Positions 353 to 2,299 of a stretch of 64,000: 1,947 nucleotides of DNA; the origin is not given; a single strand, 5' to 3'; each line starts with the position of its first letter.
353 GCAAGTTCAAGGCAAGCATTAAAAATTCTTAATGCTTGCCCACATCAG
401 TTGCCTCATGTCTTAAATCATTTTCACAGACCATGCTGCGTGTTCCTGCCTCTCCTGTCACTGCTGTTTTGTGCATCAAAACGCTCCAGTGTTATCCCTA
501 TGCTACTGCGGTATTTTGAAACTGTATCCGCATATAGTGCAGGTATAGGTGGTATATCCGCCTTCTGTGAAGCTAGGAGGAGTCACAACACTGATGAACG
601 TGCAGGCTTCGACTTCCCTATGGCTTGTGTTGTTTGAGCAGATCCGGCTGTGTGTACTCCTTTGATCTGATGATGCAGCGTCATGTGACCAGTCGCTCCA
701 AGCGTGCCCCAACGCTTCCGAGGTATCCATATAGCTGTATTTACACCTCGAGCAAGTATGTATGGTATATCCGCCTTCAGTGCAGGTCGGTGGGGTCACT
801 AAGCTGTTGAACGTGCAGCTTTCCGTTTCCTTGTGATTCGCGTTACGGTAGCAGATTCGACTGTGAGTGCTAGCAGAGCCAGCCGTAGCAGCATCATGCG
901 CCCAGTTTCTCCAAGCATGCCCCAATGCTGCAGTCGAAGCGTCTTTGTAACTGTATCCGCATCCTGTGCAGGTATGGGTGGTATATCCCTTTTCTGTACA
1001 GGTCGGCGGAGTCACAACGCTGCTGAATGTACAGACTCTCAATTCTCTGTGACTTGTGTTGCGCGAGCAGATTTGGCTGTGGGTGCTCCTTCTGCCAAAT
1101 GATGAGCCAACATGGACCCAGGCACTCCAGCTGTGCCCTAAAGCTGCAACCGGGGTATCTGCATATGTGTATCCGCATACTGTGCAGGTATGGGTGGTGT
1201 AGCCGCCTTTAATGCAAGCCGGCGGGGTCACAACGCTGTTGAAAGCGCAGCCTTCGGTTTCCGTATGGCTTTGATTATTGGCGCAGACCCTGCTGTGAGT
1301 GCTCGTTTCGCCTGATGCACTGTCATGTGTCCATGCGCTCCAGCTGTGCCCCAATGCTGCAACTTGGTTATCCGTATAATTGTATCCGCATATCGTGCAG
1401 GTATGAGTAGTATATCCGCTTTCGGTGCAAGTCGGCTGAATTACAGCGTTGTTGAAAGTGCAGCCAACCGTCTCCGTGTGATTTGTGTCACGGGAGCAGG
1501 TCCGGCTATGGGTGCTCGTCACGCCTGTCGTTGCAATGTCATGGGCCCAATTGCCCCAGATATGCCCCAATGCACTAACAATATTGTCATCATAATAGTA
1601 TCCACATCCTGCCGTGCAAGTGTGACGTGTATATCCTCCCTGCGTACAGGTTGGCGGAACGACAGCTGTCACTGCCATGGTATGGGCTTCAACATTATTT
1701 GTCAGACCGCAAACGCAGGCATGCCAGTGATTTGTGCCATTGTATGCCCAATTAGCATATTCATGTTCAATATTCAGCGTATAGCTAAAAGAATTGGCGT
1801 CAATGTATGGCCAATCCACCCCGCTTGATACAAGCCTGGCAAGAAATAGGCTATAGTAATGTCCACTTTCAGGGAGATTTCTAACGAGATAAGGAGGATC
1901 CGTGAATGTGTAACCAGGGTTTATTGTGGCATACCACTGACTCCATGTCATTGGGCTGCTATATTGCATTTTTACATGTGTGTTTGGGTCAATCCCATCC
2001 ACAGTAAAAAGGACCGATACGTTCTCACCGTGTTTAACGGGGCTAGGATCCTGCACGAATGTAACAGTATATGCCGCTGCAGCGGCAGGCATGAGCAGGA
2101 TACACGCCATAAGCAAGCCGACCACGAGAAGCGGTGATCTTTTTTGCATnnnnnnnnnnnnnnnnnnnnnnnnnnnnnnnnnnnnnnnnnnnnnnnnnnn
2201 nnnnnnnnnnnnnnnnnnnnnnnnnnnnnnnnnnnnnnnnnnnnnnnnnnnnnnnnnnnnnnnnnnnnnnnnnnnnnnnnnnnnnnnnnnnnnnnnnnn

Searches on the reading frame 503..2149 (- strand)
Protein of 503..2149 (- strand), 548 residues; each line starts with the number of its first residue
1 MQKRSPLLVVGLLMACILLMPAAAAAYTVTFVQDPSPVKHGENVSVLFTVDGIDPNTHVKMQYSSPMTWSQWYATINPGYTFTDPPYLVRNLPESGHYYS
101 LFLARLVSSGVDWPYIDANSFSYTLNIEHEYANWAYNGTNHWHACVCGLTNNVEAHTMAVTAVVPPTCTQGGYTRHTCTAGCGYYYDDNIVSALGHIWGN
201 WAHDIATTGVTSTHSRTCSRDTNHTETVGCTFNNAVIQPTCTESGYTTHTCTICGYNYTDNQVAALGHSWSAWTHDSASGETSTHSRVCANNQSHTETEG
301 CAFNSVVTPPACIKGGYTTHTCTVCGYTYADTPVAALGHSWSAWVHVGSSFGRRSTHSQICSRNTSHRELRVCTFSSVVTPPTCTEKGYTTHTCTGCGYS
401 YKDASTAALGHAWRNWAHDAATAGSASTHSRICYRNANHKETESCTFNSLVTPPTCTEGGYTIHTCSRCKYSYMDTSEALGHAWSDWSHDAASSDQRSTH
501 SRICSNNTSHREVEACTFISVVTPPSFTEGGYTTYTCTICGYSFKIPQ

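Call 5: search_protein_families(library=pfam, proteins=[window:503-2149:-], max_evalue=0.01)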
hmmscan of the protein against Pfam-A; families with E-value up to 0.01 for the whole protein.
window:503-2149:- (548 aa): 1 family
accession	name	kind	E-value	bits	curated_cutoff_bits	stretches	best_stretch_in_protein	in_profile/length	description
PF18868.7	zf-C2H2_3rep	-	0.00013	23.1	30.8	0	465-545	34-112/126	Zinc finger C2H2-type, 3 repeats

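Call 49: search_protein_families(library=phrogs, proteins=[window:503-2149:-], max_evalue=0.01)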
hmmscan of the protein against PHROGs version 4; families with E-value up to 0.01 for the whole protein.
window:503-2149:- (548 aa): 2 families
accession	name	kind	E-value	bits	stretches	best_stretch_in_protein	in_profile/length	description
phrog_35396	-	unknown function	0.00014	22.9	0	249-282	24-56/65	-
phrog_14859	-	DNA, RNA and nucleotide metabolism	0.0019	18.3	0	368-428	293-352/373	RNA ligase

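Call 50: search_protein_families(library=padloc, proteins=[window:503-2149:-], max_evalue=0.01)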
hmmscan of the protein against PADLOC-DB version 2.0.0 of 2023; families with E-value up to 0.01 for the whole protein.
window:503-2149:- (548 aa): 0 families

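Call 78: search_protein_families(library=ncbifam, proteins=[window:503-2149:-], max_evalue=0.001)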
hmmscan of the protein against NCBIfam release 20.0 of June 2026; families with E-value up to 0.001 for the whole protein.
window:503-2149:- (548 aa): 0 families
